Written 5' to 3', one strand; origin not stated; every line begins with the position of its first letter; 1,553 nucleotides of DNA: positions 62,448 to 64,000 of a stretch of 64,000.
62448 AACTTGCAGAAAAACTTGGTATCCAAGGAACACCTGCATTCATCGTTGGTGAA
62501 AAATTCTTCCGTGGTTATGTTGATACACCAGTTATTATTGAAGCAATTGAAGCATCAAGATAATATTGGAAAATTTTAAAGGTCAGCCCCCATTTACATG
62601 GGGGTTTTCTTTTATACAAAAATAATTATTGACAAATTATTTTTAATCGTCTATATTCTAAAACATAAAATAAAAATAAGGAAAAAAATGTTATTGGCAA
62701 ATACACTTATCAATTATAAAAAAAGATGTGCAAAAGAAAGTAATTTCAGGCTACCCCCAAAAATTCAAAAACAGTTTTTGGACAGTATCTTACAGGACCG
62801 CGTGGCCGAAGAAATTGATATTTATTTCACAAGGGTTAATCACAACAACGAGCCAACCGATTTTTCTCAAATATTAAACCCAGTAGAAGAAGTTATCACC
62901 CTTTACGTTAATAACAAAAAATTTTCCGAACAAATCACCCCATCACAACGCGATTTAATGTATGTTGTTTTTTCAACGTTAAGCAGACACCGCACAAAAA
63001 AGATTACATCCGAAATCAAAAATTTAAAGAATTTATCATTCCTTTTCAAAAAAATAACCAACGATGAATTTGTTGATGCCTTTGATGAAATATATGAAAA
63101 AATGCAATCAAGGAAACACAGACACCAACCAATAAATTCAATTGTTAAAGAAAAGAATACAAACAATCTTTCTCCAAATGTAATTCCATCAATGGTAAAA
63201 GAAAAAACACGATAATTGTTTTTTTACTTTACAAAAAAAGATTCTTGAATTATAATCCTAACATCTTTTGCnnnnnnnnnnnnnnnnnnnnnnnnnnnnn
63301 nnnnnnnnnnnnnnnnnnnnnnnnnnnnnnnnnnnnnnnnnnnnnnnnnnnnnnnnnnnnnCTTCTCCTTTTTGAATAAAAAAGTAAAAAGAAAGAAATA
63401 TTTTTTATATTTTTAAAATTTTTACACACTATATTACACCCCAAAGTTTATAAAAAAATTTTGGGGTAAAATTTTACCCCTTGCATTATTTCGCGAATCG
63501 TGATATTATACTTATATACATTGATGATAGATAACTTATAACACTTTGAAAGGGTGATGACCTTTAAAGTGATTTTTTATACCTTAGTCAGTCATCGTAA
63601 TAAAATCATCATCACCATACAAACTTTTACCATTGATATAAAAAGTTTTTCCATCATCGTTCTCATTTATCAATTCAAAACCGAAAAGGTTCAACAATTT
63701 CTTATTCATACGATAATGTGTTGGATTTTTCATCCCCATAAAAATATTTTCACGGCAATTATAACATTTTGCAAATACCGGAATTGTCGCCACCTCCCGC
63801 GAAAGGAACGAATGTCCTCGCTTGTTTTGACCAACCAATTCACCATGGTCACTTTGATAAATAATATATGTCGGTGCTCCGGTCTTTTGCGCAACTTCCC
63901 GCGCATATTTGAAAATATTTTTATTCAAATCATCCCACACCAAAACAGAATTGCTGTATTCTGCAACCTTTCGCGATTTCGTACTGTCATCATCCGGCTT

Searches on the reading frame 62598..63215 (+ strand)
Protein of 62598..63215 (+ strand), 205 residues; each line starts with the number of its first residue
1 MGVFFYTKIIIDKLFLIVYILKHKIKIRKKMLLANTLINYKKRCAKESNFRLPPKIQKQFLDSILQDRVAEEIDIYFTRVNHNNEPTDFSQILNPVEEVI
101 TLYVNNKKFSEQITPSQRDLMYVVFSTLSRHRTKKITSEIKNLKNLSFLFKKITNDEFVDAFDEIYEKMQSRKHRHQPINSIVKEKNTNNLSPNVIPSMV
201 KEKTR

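Call 38: search_protein_families(library=pfam, proteins=[window:62598-63215:+], max_evalue=0.01)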
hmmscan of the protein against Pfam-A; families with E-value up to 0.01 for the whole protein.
window:62598-63215:+ (205 aa): 0 families

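Call 55: find_encoding_contigs(protein=window:62688-63215:+, flank=10000, max_places=10)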
Protein window:62688-63215:+ (175 aa): 1 contig read that carries it; 1 place shown.
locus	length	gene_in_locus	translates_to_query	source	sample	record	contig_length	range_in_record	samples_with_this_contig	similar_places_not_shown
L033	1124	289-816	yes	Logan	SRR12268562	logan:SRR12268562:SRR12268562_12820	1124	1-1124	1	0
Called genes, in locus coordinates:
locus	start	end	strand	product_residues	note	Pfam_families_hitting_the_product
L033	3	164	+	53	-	?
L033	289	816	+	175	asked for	-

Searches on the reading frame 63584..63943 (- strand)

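Call 38: search_protein_families(library=pfam, proteins=[window:63584-63943:-], max_evalue=0.01)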
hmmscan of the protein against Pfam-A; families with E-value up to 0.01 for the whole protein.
window:63584-63943:- (119 aa): 1 family
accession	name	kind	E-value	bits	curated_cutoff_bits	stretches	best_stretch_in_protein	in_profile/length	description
PF00884.28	Sulfatase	-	0.0096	15.7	25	0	4-42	214-251/301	Sulfatase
